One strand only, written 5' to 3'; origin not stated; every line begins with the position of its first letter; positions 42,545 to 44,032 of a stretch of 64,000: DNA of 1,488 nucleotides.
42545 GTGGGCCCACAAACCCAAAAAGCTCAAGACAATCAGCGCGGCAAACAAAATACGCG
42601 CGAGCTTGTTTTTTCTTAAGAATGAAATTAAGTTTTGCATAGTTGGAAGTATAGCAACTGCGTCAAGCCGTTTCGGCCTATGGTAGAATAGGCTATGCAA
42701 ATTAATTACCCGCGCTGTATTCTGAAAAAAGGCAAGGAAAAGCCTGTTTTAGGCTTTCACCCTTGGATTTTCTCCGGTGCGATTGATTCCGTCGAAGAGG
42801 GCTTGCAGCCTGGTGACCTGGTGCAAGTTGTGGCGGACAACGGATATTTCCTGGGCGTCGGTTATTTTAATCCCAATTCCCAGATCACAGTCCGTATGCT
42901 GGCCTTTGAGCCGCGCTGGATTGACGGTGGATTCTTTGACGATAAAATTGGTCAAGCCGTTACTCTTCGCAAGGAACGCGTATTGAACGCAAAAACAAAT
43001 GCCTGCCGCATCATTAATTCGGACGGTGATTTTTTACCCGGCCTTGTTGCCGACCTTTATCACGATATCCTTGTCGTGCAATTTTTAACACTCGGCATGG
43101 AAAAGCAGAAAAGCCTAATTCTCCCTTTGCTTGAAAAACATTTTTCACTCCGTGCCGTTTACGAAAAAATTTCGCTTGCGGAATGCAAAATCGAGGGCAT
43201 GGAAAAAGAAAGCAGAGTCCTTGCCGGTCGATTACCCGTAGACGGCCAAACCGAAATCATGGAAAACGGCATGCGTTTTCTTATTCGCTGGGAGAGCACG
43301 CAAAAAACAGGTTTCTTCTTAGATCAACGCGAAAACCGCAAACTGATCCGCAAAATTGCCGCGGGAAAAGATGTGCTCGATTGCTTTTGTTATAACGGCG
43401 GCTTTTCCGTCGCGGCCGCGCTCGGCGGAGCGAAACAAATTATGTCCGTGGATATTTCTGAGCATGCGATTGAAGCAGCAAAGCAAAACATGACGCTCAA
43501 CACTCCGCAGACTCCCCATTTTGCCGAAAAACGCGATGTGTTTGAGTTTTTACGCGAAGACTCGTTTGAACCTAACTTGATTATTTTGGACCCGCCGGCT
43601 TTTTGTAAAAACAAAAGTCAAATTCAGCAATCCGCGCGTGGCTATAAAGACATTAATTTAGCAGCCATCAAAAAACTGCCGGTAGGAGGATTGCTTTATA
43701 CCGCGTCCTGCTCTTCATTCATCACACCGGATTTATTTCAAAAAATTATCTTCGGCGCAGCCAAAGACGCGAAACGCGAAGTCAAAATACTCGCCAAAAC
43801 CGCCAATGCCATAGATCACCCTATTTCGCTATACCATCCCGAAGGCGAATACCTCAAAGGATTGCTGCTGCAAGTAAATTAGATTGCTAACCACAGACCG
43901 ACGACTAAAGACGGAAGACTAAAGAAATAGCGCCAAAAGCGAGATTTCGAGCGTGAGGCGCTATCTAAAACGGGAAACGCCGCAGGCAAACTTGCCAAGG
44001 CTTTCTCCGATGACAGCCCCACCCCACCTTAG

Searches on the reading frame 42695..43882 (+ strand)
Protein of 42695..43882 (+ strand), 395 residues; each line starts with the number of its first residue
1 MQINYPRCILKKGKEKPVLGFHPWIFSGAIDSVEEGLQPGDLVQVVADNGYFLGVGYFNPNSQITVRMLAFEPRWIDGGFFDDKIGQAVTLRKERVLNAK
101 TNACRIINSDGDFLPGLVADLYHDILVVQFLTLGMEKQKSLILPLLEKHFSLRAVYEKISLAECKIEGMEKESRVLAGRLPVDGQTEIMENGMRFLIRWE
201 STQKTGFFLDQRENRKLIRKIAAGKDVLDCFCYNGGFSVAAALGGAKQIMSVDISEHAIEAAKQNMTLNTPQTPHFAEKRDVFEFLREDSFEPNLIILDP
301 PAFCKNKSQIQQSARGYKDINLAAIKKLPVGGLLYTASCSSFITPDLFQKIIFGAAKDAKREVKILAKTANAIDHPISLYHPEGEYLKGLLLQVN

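Call 91: search_protein_families(library=pfam, proteins=[window:42695-43882:+], max_evalue=0.00001)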
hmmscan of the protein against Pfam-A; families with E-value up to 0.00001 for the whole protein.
window:42695-43882:+ (395 aa): 6 families
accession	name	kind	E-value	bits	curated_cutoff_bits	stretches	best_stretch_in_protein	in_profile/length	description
PF17785.7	PUA_3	-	1.2e-23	83.1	22.6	1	9-71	2-64/64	PUA-like domain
PF10672.15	Methyltrans_SAM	-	4.9e-21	75.7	27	1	173-348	75-248/286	S-adenosylmethionine-dependent methyltransferase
PF02475.24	TRM5-TYW2_MTfase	-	4.7e-08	33.6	28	1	187-302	2-114/164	TRM5/TYW2 methyltransferase domain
PF13847.12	Methyltransf_31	-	8.2e-08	32.5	27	1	223-340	3-113/145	Methyltransferase domain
PF06325.19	PrmA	-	1.3e-07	31.9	22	1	221-273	159-211/296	Ribosomal protein L11 methyltransferase (PrmA)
PF05175.20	MTS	-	7.1e-06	26.2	23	0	223-335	31-137/170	Methyltransferase small domain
